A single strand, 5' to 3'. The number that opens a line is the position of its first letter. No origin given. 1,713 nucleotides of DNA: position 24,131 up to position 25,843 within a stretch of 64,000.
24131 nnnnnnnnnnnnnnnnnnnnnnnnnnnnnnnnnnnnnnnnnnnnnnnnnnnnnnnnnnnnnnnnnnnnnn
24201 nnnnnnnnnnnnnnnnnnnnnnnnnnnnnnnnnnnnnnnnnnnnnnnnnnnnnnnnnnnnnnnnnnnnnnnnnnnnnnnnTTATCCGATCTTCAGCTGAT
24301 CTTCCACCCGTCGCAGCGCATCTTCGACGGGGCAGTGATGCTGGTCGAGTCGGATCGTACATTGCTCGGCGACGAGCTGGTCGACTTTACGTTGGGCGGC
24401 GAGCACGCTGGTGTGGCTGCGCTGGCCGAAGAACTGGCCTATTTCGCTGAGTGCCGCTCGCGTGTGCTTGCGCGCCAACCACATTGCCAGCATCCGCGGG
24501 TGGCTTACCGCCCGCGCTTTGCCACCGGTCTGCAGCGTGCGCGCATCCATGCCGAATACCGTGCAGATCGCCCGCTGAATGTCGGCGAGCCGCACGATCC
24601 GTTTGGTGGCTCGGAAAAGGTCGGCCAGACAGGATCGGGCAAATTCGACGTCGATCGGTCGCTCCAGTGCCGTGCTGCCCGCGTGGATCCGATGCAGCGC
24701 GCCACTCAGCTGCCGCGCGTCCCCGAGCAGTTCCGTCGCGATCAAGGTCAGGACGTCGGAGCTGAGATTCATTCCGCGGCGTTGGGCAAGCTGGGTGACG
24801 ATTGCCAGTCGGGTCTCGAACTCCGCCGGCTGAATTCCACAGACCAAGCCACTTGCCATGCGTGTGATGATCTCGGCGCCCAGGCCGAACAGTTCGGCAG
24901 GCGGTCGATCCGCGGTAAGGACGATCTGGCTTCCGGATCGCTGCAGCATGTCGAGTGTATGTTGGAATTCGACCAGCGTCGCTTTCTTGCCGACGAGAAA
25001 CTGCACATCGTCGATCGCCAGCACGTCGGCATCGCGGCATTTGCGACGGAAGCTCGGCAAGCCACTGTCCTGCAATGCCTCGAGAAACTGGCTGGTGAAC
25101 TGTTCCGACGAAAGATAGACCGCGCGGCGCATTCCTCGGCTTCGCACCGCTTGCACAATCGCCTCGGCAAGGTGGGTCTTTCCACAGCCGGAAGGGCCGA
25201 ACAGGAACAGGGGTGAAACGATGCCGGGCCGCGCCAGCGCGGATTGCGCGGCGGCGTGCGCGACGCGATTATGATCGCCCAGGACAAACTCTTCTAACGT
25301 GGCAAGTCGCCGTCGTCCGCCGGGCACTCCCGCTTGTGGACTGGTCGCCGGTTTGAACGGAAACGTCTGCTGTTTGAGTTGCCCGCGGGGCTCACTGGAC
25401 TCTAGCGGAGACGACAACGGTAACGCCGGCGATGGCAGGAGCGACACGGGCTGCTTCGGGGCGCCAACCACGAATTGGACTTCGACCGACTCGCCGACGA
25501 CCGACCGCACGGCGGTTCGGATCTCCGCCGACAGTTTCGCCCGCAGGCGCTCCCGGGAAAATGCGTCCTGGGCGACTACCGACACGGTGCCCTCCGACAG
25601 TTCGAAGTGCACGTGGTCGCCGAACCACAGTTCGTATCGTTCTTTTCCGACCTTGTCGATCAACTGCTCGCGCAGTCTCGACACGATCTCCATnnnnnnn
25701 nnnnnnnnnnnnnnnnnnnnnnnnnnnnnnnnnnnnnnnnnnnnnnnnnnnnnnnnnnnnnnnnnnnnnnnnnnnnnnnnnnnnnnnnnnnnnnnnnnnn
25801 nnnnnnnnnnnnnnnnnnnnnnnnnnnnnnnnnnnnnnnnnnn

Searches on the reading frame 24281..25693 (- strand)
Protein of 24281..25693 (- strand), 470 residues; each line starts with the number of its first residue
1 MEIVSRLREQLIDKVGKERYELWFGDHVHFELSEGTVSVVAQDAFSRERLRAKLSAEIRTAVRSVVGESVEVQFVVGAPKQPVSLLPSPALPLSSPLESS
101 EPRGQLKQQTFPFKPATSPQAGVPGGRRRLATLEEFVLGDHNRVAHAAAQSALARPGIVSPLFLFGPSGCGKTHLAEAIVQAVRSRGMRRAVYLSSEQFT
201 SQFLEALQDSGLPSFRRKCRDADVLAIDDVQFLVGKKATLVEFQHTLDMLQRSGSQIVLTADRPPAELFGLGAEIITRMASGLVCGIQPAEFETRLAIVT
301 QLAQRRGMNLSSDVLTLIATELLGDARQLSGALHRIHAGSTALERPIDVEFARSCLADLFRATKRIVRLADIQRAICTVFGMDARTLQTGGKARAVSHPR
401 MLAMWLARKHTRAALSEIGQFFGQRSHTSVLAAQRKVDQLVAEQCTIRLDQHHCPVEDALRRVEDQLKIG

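Call 13: search_protein_families(library=pfam, proteins=[window:24281-25693:-], max_evalue=0.01)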
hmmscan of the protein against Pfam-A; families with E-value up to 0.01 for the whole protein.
window:24281-25693:- (470 aa): 16 families
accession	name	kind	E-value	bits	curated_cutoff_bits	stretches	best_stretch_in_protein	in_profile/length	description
PF00308.24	Bac_DnaA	-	1.9e-41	142.4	23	1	132-285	6-161/162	Bacterial DnaA ATPAse domain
PF08299.17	Bac_DnaA_C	-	3.1e-18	66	31.5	1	371-437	3-69/69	Bacterial dnaA protein helix-turn-helix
PF01695.23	IstB_IS21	-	4.4e-07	30.1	24.1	1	162-264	95-195/238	IstB-like ATP binding protein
PF00004.35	AAA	-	2.3e-06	28.5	21.2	1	163-259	2-106/131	ATPase family associated with various cellular activities (AAA)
PF13401.12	AAA_22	-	2.9e-06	28.1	27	1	162-260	8-121/130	AAA domain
PF01637.24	ATPase_2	-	8.8e-06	26.1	33.2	1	154-262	15-117/225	ATPase domain predominantly from Archaea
PF22688.2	Hda_lid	-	6.5e-05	23.3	27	1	294-356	3-65/65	Hda, lid domain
PF13191.12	AAA_16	-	9.3e-05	23.4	32.6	1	154-260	20-137/167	AAA ATPase domain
PF11638.13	DnaA_N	-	0.00029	20.9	24.6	1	5-63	5-64/65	DnaA N-terminal domain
PF07728.20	AAA_5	-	0.00068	20.1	22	1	161-230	1-75/139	AAA domain (dynein-related subfamily)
PF10412.15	TrwB_AAD_bind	-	0.0015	17.9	20.5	1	162-216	18-72/387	Type IV secretion-system coupling protein DNA-binding domain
PF24883.2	NPHP3_N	-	0.0026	18.4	24.8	1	151-195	14-58/164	Nephrocystin 3, N-terminal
PF13173.12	AAA_14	-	0.0036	17.8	27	1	161-240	4-81/129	AAA domain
PF03266.21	NTPase_1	-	0.0041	17.4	23.9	0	162-189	2-29/168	NTPase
PF05729.18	NACHT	-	0.0073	16.6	26.7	0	162-190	3-31/167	NACHT domain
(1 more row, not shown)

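Call 16: find_related_loci(query=window:24281-25693:-, collection=genome_contigs, flank=6000)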
Query window:24281-25693:- (470 aa) in genome_contigs; peptide patterns used: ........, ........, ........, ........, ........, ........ (x = any residue, [..] = any of these).
58 stretches matched a pattern; 12 encode a relative of the query (tblastn E <= 1e-3); 12 distinct loci.
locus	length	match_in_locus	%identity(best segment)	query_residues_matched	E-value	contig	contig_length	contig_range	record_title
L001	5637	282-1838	60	1-470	0e+0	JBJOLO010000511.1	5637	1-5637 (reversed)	MAG: Planctomycetota bacterium isolate tombigeeriver_2019_sw_WHONDRS-S19S_0020_B_bin.3 scaffold_2489152, whole genome sh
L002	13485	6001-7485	43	1-470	3e-122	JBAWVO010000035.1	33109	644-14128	MAG: Planctomycetota bacterium isolate ELA013 MAG013_35, whole genome shotgun sequence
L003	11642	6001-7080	39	110-464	4e-89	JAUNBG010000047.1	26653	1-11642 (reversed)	MAG: Planctomycetia bacterium isolate S1R_St_28 NODE_716_length_26653_cov_21.613655, whole genome shotgun sequence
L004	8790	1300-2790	42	1-470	8e-120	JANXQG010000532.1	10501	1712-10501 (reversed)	MAG: Planctomycetota bacterium isolate GL140_4_concoct_346_sub GL140_4_k141_429680, whole genome shotgun sequence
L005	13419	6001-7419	29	10-450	2e-63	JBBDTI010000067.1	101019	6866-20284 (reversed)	MAG: Rhodothermales bacterium isolate LejiaC_62_68 Lejia_C_461_length_101019_cov_43, whole genome shotgun sequence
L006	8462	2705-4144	30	10-433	2e-61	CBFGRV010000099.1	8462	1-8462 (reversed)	MAG TPA_asm: uncultured Rhodothermales bacterium isolate SRR17295755_binner23_Refined_73 genome assembly, contig: ERZ233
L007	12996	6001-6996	36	132-462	9e-61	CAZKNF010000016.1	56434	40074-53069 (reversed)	MAG TPA_asm: uncultured Rhodothermales bacterium isolate SRP284430_co1_165 genome assembly, contig: NODE_164_length_5643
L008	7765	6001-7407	30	10-438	3e-60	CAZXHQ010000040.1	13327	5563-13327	MAG TPA_asm: uncultured Rhodothermales bacterium isolate SRP284430_co1_215 genome assembly, contig: NODE_3198_length_133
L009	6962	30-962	35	132-439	3e-60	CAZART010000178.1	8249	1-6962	MAG TPA_asm: uncultured Rhodothermales bacterium isolate SRP284430_co1_216 genome assembly, contig: NODE_6875_length_824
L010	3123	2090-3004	35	132-433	1e-59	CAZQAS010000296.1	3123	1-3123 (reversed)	MAG TPA_asm: uncultured Rhodothermales bacterium isolate SRP284430_co1_164 genome assembly, contig: NODE_33638_length_31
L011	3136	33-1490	30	10-438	2e-59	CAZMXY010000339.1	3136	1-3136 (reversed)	MAG TPA_asm: uncultured Rhodothermales bacterium isolate SRP284430_co1_41 genome assembly, contig: NODE_33418_length_313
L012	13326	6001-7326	28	13-441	1e-61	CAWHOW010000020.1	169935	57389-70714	MAG: uncultured Bacteroidetes bacterium isolate MFD04780.bin.1.106 genome assembly, contig: contig_20705, whole genome s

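Call 17: find_encoding_contigs(protein=window:24281-25693:-, flank=10000, max_places=10)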
Protein window:24281-25693:- (470 aa): no gene with exactly this product is on record in the collection.

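Call 18: find_related_loci(query=window:24281-25693:-, collection=metagenome_contigs, flank=6000)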
Query window:24281-25693:- (470 aa) in metagenome_contigs; peptide patterns used: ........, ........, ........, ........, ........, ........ (x = any residue, [..] = any of these).
143 stretches matched a pattern; 10 encode a relative of the query (tblastn E <= 1e-3); 10 distinct loci.
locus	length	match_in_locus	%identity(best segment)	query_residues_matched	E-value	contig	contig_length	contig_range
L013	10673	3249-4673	84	1-470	0e+0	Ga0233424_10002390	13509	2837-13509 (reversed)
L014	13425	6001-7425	84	1-470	0e+0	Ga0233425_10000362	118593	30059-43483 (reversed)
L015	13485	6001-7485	43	1-470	2e-122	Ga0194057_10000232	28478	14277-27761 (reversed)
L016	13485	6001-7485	42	1-470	1e-117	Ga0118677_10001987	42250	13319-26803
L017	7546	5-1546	40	2-468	1e-107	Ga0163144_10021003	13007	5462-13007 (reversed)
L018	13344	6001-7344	31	2-441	1e-71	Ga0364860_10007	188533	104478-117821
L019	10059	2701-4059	32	10-433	1e-63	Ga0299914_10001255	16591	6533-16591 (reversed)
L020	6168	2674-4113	30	10-433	2e-61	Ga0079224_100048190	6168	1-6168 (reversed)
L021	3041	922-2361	30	10-433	6e-62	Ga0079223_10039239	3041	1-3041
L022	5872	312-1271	37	132-448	6e-61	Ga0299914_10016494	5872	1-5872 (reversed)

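Call 22: find_homologous_proteins(query=window:24281-25693:-, max_evalue=1e-60)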
Query window:24281-25693:- (470 aa): 2705 proteins with E <= 1e-60 among 8000 candidates; the best 120 are listed.
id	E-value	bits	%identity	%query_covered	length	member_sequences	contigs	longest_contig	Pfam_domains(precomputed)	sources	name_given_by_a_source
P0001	1.2e-251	853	84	100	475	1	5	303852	PF01695.24,PF00308.25,PF08299.18,PF00004.36,PF13401.13,PF01637.25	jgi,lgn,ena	jgi:chromosomal replication initiator protein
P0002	1.3e-193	662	65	100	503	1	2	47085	PF00308.25,PF08299.18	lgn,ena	-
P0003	1.8e-191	655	65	100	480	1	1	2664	PF11638.14,PF00308.25,PF08299.18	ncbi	-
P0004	4.4e-181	621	60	100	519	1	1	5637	PF00308.25,PF08299.18,PF13401.13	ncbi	ncbi:MAG: Chromosomal replication initiator protein DnaA [Planctomycetota bacterium]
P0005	1.1e-179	616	60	100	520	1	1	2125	PF11638.14,PF00308.25,PF08299.18,PF13401.13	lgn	-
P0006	1.0e-178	613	70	78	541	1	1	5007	PF00308.25,PF08299.18,PF13401.13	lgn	-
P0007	4.9e-147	509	52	100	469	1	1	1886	PF11638.14,PF00308.25,PF08299.18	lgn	-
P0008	1.7e-146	507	52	100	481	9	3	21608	PF00308.25,PF08299.18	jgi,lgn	jgi:chromosomal replication initiator protein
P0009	1.7e-145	504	52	100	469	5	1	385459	PF11638.14,PF00308.25,PF08299.18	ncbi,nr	ncbi:MAG: AAA family ATPase [Planctomycetaceae bacterium]|nr:AAA family ATPase [Planctomycetaceae ba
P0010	1.0e-144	501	51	100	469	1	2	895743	PF00308.25,PF08299.18,PF00004.36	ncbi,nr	ncbi:MAG: AAA family ATPase [Planctomycetaceae bacterium]|nr:AAA family ATPase [Planctomycetales bac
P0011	5.4e-144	499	52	100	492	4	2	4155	PF22688.3,PF00308.25,PF08299.18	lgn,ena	-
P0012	6.6e-144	498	51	100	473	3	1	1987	PF11638.14,PF00308.25,PF08299.18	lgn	-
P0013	9.3e-144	498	52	100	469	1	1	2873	PF00308.25,PF08299.18,PF00004.36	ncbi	ncbi:MAG: DnaA/Hda family protein [Planctomycetota bacterium]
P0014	2.2e-143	497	52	100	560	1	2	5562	PF22688.3,PF00308.25,PF08299.18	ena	-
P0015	1.5e-142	494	52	100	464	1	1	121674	PF00308.25,PF08299.18,PF00004.36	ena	-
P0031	1.2e-138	481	58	73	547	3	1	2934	PF00308.25,PF08299.18,PF13401.13,PF13191.13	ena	-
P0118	5.9e-127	442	59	76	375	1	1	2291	PF00308.25,PF08299.18,PF01637.25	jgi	-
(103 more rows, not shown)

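Call 24: find_encoding_contigs(protein=P0002, flank=6000, max_places=3)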
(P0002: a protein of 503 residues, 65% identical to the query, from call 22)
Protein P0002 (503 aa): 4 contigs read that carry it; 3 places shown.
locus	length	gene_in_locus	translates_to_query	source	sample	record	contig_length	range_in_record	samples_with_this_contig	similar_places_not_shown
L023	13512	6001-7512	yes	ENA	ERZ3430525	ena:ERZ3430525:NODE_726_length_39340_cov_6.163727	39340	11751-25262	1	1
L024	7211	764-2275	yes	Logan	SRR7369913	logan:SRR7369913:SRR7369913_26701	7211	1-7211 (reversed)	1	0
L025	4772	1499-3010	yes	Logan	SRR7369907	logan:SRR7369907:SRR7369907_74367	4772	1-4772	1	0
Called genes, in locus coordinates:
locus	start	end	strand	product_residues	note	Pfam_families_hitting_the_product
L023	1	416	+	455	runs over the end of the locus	PF13421:Band_7_1, PF01145:Band_7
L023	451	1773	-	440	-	PF18096:Thump_like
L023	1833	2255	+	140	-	-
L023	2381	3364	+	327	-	PF20397:DUF6690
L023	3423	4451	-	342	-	PF00595:PDZ, PF13180:PDZ_2, PF17820:PDZ_6, PF13180:PDZ_2, PF17820:PDZ_6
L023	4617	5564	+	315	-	PF00583:Acetyltransf_1, PF13508:Acetyltransf_7, PF08445:FR47 (weak)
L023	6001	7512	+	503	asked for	PF00308:Bac_DnaA, PF08299:Bac_DnaA_C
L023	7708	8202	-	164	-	-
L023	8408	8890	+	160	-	PF10825:DUF2752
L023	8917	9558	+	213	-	-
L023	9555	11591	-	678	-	-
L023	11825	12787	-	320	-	PF00561:Abhydrolase_1 (weak)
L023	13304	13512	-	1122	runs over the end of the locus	PF21760:SecD_1st (weak), PF22599:SecDF_P1_head, PF02355:SecD_SecF_C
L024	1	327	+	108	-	?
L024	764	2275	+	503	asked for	PF00308:Bac_DnaA, PF08299:Bac_DnaA_C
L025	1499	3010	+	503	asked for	PF00308:Bac_DnaA, PF08299:Bac_DnaA_C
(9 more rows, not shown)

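Call 25: find_encoding_contigs(protein=P0003, flank=3000, max_places=2)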
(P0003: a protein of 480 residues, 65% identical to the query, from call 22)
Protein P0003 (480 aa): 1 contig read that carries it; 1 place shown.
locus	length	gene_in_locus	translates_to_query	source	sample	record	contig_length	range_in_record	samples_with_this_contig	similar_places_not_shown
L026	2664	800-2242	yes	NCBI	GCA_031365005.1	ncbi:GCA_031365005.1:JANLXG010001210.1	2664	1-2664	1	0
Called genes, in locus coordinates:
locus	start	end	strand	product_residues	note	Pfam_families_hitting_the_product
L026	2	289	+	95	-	?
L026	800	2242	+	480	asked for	PF11638:DnaA_N (weak), PF00308:Bac_DnaA, PF08299:Bac_DnaA_C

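Call 26: find_encoding_contigs(protein=P0006, flank=4000, max_places=2)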
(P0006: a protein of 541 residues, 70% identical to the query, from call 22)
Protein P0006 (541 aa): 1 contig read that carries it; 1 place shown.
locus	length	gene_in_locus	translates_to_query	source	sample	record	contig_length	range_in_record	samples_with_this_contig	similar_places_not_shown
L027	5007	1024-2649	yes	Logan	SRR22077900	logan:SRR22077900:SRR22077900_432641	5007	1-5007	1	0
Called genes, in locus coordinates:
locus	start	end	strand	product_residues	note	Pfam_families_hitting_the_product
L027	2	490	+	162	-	?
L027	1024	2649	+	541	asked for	PF13401:AAA_22 (faint), PF00308:Bac_DnaA, PF08299:Bac_DnaA_C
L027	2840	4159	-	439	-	PF01408:GFO_IDH_MocA, PF22725:GFO_IDH_MocA_C3 (weak)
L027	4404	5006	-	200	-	?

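Call 27: find_encoding_contigs(protein=P0005, flank=3000, max_places=2)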
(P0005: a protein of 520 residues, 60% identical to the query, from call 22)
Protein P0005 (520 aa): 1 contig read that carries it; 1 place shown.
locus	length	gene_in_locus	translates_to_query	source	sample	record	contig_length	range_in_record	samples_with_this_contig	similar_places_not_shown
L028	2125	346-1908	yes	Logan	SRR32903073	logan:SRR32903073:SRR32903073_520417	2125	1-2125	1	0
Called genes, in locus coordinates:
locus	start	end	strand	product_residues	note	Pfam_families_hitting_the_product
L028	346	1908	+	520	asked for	PF11638:DnaA_N (faint), PF13401:AAA_22 (faint), PF00308:Bac_DnaA, PF08299:Bac_DnaA_C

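Call 43: find_encoding_contigs(protein=P0009, flank=3000, max_places=1)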
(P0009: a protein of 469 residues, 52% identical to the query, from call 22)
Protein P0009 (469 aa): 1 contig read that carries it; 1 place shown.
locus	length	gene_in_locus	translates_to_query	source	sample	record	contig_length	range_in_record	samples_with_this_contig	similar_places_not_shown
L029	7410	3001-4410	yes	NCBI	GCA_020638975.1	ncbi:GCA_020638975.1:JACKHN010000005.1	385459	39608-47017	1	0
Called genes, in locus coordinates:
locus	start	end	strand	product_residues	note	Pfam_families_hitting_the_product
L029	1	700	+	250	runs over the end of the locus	PF20397:DUF6690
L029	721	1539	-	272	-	PF13180:PDZ_2, PF17820:PDZ_6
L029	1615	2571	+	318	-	PF00583:Acetyltransf_1, PF13508:Acetyltransf_7 (weak)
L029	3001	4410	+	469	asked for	PF11638:DnaA_N (faint), PF00308:Bac_DnaA, PF08299:Bac_DnaA_C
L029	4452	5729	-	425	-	PF01408:GFO_IDH_MocA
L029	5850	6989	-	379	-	PF13485:Peptidase_MA_2 (faint), PF07607:DUF1570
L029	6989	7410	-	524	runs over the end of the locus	-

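Call 44: find_encoding_contigs(protein=P0010, flank=3000, max_places=1)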
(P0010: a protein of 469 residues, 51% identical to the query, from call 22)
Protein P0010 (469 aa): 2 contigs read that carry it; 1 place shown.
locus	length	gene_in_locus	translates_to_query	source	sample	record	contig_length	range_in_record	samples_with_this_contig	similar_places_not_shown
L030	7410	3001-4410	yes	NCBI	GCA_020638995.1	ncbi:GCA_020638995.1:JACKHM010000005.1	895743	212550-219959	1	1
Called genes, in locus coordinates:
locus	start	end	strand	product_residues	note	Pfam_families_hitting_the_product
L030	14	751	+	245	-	PF20397:DUF6690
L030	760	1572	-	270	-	PF13180:PDZ_2, PF17820:PDZ_6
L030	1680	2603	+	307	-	PF00583:Acetyltransf_1, PF13508:Acetyltransf_7 (weak)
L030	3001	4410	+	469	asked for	PF00308:Bac_DnaA, PF00004:AAA (weak), PF08299:Bac_DnaA_C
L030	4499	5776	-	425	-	PF01408:GFO_IDH_MocA, PF22725:GFO_IDH_MocA_C3 (weak)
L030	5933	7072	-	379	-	PF13485:Peptidase_MA_2 (faint), PF07607:DUF1570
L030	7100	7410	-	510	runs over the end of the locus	-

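Call 45: find_encoding_contigs(protein=P0008, flank=3000, max_places=1)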
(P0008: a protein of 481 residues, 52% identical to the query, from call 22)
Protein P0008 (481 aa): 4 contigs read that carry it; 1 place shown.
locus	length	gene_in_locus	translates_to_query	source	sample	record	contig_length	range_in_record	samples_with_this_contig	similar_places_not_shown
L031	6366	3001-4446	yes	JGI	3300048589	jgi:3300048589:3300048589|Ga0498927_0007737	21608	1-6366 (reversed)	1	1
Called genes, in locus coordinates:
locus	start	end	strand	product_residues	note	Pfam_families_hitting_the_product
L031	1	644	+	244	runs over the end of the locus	PF20397:DUF6690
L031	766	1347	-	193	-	PF13180:PDZ_2, PF17820:PDZ_6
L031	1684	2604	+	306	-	PF00583:Acetyltransf_1, PF13508:Acetyltransf_7 (weak)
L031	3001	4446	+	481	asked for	PF00308:Bac_DnaA, PF08299:Bac_DnaA_C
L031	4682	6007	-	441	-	PF01408:GFO_IDH_MocA, PF22725:GFO_IDH_MocA_C3 (faint)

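Call 46: find_encoding_contigs(protein=P0015, flank=3000, max_places=1)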
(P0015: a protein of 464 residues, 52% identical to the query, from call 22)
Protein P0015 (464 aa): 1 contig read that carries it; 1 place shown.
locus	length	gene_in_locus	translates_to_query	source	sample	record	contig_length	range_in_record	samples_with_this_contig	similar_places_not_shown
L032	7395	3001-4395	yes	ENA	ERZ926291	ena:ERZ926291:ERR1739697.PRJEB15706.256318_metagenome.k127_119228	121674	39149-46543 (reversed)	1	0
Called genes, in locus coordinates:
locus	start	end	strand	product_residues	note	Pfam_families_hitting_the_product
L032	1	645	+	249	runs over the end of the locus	PF20397:DUF6690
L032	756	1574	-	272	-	PF13180:PDZ_2, PF17820:PDZ_6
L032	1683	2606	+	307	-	PF13302:Acetyltransf_3 (weak), PF00583:Acetyltransf_1, PF13508:Acetyltransf_7 (weak)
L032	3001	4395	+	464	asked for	PF00308:Bac_DnaA, PF00004:AAA (faint), PF08299:Bac_DnaA_C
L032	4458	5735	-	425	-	PF01408:GFO_IDH_MocA, PF22725:GFO_IDH_MocA_C3 (faint)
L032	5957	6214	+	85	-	-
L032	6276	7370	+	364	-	-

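Call 73: find_encoding_contigs(protein=P0031, flank=3000, max_places=2)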
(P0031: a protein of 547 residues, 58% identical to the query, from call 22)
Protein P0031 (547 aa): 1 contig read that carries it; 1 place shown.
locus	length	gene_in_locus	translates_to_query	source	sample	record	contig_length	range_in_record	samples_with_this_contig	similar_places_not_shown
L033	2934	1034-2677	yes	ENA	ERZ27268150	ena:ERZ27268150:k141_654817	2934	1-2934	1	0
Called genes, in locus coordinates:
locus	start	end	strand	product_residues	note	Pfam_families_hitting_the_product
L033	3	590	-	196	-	?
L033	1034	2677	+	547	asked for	PF13401:AAA_22 (faint), PF00308:Bac_DnaA, PF13191:AAA_16 (weak), PF08299:Bac_DnaA_C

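Call 74: find_encoding_contigs(protein=P0118, flank=3000, max_places=2)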
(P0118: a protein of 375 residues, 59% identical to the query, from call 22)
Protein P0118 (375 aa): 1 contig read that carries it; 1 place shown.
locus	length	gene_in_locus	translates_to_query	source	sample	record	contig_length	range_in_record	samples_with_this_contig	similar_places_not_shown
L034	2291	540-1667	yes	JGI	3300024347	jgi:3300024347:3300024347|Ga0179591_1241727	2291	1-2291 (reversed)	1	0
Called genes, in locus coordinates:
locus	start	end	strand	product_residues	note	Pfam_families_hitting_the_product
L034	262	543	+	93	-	-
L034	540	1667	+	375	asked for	PF00308:Bac_DnaA, PF01637:ATPase_2 (weak), PF08299:Bac_DnaA_C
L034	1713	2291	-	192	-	?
